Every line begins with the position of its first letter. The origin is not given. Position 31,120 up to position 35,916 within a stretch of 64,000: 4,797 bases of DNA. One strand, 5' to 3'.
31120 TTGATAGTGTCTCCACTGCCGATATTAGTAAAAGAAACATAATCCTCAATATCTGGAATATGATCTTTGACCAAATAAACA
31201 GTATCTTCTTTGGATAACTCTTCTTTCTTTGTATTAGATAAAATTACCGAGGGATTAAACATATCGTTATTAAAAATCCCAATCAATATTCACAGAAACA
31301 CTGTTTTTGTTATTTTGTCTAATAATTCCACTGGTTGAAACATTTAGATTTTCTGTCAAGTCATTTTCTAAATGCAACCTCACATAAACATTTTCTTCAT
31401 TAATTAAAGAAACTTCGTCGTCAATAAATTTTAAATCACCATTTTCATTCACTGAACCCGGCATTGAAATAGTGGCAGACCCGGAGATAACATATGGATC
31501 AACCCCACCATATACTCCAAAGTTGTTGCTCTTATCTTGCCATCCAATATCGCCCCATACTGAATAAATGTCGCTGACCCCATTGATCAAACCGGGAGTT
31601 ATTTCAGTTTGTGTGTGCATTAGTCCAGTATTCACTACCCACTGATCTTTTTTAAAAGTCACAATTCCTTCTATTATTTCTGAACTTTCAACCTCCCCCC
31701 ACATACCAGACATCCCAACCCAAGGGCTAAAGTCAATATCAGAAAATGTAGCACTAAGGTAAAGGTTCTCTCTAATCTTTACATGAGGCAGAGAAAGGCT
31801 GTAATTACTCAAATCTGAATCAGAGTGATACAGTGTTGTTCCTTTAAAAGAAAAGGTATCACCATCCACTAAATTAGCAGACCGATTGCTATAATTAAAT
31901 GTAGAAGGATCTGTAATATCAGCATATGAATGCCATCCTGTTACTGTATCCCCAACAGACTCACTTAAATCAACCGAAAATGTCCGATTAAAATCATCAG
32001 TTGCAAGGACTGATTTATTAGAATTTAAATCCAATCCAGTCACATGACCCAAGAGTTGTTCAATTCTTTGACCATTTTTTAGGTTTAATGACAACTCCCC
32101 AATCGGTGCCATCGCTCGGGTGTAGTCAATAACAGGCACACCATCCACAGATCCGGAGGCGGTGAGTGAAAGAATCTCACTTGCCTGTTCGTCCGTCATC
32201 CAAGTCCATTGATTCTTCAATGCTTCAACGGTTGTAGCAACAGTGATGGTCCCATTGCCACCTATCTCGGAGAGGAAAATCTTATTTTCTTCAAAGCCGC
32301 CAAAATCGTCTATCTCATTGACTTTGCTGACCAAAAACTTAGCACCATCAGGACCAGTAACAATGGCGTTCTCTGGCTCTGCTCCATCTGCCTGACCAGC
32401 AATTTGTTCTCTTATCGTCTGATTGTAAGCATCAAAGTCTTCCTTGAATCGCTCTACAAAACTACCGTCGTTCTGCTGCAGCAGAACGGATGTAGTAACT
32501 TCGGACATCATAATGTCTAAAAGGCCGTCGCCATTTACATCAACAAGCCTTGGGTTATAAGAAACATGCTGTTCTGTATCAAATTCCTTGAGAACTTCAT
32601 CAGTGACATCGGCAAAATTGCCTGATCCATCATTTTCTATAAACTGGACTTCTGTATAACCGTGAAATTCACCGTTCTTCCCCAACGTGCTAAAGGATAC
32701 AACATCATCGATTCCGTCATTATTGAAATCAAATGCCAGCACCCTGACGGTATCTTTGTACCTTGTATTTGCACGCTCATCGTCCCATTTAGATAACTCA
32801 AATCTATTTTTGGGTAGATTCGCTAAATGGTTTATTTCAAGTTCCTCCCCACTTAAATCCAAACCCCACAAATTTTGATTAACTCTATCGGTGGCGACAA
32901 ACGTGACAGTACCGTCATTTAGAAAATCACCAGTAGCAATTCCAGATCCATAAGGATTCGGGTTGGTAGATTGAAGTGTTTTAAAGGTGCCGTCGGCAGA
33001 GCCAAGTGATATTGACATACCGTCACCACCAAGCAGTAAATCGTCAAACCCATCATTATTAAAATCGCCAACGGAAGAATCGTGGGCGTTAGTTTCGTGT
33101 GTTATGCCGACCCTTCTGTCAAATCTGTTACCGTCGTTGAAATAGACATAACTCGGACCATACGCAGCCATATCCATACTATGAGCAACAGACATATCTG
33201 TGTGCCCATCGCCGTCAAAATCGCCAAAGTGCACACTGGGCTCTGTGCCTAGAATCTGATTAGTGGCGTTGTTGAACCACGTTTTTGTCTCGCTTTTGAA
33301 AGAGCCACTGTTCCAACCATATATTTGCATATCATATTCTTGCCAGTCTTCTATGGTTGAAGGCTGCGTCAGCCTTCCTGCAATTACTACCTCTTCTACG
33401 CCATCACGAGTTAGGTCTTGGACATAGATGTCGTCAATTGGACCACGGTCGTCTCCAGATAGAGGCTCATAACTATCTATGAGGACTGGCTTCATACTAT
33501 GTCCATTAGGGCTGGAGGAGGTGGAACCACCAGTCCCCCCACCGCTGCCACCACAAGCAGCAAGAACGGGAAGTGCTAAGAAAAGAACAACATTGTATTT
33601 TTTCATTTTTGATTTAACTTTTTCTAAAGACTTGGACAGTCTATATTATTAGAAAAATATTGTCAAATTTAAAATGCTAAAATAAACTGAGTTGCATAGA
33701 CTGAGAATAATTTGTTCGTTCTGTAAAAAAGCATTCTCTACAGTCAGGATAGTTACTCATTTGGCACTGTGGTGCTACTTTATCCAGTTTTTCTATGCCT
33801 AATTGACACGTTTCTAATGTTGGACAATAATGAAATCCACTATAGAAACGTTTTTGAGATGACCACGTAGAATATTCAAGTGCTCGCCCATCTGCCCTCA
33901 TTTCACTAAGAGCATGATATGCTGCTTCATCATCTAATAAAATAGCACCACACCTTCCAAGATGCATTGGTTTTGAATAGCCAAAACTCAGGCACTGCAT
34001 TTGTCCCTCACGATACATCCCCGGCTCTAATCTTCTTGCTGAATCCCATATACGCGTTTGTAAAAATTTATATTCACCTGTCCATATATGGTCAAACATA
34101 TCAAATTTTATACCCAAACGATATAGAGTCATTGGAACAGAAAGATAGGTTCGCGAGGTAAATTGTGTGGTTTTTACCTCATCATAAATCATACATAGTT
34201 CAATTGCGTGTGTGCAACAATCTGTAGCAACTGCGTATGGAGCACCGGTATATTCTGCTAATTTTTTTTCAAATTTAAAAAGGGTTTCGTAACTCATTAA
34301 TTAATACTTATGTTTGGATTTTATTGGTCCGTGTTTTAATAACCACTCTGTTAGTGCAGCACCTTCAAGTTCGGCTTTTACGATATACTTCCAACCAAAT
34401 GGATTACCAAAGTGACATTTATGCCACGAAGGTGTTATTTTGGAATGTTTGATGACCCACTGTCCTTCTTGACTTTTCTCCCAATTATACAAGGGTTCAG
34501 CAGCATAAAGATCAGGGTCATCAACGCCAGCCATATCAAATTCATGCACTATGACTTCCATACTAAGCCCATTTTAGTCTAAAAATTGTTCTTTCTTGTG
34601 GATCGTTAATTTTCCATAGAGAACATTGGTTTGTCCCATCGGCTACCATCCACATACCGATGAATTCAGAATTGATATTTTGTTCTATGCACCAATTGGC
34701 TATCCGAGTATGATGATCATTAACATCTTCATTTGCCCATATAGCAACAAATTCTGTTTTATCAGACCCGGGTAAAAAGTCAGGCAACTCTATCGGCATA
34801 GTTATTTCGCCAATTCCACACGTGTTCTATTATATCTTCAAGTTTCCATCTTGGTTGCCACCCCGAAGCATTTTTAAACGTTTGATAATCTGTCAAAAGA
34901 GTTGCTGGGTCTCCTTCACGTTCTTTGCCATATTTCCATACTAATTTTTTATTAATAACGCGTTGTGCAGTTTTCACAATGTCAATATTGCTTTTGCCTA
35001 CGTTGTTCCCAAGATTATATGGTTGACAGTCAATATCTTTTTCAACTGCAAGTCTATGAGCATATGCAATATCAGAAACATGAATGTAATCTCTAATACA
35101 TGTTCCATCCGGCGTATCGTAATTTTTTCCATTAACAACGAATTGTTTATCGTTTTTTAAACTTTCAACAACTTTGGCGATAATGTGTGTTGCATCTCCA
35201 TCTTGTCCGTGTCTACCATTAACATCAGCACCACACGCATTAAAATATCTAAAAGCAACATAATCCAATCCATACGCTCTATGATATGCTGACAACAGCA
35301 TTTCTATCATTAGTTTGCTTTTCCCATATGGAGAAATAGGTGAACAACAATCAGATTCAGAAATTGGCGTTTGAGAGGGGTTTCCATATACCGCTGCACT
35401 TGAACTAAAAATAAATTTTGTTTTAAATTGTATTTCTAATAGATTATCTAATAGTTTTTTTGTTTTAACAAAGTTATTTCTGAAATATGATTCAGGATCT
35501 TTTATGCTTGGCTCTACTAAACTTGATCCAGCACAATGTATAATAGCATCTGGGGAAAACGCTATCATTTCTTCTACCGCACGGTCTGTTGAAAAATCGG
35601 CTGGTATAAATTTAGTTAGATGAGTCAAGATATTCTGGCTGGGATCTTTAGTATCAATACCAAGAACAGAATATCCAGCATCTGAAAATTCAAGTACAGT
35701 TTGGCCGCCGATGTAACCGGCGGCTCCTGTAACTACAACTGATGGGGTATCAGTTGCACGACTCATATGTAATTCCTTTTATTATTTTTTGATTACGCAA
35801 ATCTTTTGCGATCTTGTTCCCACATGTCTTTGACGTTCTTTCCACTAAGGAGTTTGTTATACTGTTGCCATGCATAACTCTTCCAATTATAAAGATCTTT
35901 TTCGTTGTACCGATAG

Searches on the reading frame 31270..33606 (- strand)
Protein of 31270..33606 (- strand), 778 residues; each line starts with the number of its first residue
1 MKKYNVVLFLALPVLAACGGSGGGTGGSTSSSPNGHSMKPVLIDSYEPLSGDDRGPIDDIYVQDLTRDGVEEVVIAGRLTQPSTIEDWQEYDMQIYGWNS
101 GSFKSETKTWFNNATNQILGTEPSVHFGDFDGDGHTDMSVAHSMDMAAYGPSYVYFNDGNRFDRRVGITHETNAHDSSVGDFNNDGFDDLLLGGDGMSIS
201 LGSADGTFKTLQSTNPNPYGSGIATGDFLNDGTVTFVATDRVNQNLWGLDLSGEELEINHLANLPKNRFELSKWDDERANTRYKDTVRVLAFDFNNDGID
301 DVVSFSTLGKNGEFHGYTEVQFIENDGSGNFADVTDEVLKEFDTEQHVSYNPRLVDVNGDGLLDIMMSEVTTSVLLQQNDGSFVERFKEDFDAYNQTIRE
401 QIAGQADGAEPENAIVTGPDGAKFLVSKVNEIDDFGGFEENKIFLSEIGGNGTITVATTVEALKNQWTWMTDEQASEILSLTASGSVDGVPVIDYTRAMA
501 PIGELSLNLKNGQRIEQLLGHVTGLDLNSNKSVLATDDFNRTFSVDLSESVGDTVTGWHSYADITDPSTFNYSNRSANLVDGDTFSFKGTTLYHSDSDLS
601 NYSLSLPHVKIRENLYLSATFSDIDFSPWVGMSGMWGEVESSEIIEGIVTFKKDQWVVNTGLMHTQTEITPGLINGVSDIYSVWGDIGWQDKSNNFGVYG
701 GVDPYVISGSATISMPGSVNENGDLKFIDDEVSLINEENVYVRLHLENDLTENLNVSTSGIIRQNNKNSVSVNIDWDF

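Call 10: search_protein_families(library=phrogs, proteins=[window:31270-33606:-])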
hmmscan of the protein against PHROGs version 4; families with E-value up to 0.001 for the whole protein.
window:31270-33606:- (778 aa): 0 families

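Call 29: search_protein_families(library=pfam, proteins=[window:31270-33606:-])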
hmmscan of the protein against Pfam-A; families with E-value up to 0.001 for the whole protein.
window:31270-33606:- (778 aa): 2 families
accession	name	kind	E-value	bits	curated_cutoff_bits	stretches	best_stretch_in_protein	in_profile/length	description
PF13517.12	FG-GAP_3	-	2.3e-24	86.2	26.9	4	293-366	1-60/61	FG-GAP-like repeat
PF01839.29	FG-GAP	-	7.6e-11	42.1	22.1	0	177-193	5-21/37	FG-GAP repeat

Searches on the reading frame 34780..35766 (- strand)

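Call 29: search_protein_families(library=pfam, proteins=[window:34780-35766:-])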
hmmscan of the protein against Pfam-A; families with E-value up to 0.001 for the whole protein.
window:34780-35766:- (328 aa): 6 families
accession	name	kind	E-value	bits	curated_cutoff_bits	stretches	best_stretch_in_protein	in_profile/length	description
PF01370.27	Epimerase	-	4.8e-52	177.2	20.9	1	10-253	1-240/240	NAD dependent epimerase/dehydratase family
PF16363.11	GDP_Man_Dehyd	-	1e-45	157.1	27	1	12-315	2-331/332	GDP-mannose 4,6 dehydratase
PF04321.23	RmlD_sub_bind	-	9.4e-11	41.7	27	1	10-162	3-140/287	RmlD substrate binding domain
PF01073.25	3Beta_HSD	-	2.1e-06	27.4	22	1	11-242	1-230/280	3-beta hydroxysteroid dehydrogenase/isomerase family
PF02719.21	Polysacc_synt_2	-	1.6e-05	24.7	20.2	1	10-179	1-173/293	Polysaccharide biosynthesis protein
PF07993.18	NAD_binding_4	-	0.00033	20.3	20.1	0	68-188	85-218/258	Male sterility protein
